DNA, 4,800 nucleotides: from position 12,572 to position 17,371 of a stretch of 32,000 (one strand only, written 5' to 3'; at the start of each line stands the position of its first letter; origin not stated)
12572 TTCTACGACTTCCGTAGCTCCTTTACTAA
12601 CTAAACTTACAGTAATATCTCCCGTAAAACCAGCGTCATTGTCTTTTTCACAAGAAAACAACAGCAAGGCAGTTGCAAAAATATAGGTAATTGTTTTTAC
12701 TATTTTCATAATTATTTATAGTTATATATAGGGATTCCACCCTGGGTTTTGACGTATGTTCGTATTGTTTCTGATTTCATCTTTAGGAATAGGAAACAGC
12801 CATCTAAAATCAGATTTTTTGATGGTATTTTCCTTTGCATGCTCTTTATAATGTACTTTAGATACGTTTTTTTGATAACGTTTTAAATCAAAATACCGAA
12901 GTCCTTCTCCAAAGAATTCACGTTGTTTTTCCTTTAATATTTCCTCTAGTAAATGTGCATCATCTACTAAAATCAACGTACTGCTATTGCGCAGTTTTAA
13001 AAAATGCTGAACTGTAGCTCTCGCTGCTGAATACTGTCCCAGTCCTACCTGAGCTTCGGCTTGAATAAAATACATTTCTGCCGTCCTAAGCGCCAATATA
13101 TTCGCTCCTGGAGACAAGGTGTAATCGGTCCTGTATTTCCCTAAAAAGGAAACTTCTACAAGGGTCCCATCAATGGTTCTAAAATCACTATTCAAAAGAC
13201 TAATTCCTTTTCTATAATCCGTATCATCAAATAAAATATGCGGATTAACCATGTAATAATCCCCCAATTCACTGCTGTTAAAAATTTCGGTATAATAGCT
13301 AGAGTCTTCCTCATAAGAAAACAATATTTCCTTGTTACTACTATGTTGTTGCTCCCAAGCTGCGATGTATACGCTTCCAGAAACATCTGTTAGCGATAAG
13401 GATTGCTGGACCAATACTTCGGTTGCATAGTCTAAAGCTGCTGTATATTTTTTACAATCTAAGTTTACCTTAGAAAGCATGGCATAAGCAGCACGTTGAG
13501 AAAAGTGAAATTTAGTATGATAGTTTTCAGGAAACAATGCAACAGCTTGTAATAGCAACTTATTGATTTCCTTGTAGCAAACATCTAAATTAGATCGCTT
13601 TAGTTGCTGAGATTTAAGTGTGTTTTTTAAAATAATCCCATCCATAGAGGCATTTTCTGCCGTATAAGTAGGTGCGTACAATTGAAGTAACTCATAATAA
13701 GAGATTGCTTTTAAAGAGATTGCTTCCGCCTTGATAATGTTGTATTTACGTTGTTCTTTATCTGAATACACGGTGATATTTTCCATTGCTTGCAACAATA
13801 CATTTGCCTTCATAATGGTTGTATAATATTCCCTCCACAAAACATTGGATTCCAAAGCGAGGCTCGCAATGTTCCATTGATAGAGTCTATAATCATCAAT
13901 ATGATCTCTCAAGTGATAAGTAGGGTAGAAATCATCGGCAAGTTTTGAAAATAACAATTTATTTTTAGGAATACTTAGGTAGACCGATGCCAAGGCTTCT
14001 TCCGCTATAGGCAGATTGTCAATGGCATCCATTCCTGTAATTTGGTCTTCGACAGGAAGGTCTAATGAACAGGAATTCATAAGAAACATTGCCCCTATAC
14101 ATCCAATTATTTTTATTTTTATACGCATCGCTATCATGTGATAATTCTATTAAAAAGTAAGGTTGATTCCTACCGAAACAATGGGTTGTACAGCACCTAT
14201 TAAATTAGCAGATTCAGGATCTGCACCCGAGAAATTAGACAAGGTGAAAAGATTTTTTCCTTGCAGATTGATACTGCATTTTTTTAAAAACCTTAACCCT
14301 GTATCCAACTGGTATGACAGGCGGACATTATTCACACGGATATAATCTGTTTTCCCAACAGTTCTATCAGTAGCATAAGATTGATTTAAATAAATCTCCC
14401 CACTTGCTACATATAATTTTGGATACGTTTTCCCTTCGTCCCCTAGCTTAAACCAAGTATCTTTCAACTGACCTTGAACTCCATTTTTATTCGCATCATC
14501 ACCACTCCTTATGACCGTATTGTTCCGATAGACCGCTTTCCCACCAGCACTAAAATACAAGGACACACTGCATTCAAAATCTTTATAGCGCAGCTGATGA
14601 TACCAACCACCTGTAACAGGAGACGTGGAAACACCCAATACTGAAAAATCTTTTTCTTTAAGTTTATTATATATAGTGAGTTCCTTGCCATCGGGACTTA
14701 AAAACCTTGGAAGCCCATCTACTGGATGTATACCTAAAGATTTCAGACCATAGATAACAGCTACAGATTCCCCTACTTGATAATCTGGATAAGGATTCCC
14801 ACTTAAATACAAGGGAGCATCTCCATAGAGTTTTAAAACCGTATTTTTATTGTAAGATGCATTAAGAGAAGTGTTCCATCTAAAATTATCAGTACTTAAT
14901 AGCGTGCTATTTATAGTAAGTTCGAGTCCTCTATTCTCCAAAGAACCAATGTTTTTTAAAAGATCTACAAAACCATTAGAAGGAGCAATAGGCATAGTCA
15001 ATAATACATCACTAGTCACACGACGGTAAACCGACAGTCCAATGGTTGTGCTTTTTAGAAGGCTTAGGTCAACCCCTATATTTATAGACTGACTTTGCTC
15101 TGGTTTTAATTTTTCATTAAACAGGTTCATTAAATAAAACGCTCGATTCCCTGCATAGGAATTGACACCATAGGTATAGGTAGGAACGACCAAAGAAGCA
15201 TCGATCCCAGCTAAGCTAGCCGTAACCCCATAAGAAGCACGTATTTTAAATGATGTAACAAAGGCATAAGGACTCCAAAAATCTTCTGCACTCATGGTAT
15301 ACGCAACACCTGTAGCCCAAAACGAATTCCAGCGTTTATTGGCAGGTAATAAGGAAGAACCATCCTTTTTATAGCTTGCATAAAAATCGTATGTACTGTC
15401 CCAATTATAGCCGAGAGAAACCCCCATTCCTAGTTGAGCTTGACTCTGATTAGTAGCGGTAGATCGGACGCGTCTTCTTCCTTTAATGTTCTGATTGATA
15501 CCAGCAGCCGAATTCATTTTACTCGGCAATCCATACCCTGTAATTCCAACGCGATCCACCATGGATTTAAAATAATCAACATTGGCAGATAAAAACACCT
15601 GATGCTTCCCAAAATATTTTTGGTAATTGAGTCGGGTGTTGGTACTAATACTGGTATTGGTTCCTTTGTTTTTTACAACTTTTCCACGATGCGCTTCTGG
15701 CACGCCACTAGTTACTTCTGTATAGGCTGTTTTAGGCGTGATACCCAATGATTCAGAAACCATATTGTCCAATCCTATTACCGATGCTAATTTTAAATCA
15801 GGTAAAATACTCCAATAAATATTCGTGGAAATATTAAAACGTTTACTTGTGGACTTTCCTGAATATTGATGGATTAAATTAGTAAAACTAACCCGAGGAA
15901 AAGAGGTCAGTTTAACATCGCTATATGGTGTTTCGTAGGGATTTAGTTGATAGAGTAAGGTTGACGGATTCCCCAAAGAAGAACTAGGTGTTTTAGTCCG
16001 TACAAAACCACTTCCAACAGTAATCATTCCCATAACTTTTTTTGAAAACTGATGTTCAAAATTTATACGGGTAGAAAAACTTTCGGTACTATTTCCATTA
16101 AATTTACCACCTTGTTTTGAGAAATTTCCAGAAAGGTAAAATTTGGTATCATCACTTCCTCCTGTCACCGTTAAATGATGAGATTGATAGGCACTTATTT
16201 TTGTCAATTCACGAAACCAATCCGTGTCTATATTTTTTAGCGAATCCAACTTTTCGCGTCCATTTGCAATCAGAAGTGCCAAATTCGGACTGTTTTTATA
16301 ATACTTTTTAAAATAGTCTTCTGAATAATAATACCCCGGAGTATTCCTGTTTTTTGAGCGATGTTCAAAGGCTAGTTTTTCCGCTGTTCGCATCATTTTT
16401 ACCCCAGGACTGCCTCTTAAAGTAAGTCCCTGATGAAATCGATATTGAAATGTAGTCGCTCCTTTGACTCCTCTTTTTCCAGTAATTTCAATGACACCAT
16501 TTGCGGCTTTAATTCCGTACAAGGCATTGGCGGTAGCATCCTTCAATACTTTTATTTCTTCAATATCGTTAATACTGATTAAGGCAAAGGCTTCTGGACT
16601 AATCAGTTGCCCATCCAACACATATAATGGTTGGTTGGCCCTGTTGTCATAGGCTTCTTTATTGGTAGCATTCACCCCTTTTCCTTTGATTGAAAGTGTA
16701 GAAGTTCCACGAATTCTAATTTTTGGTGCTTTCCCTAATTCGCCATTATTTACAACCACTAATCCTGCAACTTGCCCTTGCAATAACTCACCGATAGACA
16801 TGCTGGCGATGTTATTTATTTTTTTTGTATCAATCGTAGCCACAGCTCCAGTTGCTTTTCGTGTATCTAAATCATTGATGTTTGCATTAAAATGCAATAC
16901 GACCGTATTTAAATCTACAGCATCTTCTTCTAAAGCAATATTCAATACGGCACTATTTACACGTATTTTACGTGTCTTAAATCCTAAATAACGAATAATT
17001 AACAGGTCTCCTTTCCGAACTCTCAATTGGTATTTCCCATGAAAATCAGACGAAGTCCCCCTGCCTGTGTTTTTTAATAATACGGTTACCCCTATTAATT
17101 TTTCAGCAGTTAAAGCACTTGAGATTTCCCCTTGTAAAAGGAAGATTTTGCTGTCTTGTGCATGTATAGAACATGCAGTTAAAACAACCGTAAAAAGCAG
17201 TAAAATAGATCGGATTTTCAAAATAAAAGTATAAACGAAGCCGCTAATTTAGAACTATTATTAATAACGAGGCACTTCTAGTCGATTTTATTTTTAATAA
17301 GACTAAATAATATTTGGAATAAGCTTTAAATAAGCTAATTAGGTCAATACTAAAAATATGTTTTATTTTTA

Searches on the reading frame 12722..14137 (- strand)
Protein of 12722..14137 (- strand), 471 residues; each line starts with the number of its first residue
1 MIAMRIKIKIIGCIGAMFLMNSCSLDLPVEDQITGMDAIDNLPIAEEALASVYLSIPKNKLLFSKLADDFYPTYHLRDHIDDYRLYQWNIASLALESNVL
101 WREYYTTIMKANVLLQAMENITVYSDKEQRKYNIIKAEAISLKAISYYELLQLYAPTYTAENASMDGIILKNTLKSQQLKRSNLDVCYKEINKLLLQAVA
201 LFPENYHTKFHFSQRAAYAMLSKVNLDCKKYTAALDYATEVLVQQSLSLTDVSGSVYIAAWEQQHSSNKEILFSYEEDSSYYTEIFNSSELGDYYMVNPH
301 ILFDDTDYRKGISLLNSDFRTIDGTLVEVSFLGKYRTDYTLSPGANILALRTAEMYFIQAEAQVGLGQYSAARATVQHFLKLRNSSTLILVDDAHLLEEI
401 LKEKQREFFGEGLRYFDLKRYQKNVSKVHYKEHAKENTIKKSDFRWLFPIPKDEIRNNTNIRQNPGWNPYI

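Call 12: search_protein_families(library=pfam, proteins=[window:12722-14137:-], max_evalue=0.001)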
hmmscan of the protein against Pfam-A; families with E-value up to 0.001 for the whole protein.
window:12722-14137:- (471 aa): 2 families
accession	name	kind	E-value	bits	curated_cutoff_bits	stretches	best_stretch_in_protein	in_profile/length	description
PF07980.17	SusD_RagB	-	2.2e-22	80.5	23.1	1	345-467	154-297/297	SusD family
PF14322.12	SusD-like_3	-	2.7e-21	77.1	27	1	46-226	23-191/191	Starch-binding associating with outer membrane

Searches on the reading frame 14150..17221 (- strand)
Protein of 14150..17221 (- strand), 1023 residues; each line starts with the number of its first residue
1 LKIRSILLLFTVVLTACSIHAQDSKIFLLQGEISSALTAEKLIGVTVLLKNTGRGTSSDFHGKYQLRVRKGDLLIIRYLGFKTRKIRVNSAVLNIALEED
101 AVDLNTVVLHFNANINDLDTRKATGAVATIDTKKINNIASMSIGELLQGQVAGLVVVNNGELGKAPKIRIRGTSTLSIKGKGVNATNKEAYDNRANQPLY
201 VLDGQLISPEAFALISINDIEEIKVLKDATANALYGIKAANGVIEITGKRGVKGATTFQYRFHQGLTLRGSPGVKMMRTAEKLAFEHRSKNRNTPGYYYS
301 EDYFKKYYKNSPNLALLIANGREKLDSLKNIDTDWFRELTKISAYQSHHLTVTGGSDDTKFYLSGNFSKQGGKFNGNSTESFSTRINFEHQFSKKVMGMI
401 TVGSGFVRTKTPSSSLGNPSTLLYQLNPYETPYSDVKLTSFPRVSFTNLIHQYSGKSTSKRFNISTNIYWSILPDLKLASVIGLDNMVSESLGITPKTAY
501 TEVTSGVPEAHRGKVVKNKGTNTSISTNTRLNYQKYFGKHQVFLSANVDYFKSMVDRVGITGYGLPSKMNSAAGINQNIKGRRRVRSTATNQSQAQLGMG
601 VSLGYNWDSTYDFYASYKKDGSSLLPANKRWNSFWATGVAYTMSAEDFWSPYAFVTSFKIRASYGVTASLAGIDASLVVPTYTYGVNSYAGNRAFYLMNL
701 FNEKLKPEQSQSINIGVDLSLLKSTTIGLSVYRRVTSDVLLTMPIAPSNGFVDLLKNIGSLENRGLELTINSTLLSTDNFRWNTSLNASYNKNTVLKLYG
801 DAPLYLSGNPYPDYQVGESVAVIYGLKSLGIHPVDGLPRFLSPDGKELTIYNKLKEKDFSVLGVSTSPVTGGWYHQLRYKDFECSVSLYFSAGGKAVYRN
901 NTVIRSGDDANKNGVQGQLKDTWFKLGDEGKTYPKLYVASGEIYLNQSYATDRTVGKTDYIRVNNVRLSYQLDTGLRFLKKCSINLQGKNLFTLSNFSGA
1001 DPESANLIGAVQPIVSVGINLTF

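Call 13: search_protein_families(library=pfam, proteins=[window:14150-17221:-], max_evalue=0.001)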
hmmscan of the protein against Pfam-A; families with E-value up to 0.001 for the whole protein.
window:14150-17221:- (1023 aa): 2 families
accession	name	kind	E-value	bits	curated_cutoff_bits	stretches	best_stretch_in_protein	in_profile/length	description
PF07715.20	Plug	-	1.3e-14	55.1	23.9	1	120-243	2-107/107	TonB-dependent Receptor Plug Domain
PF13715.12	CarbopepD_reg_2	-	6.4e-14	52.2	32.2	1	29-108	1-87/88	CarboxypepD_reg-like domain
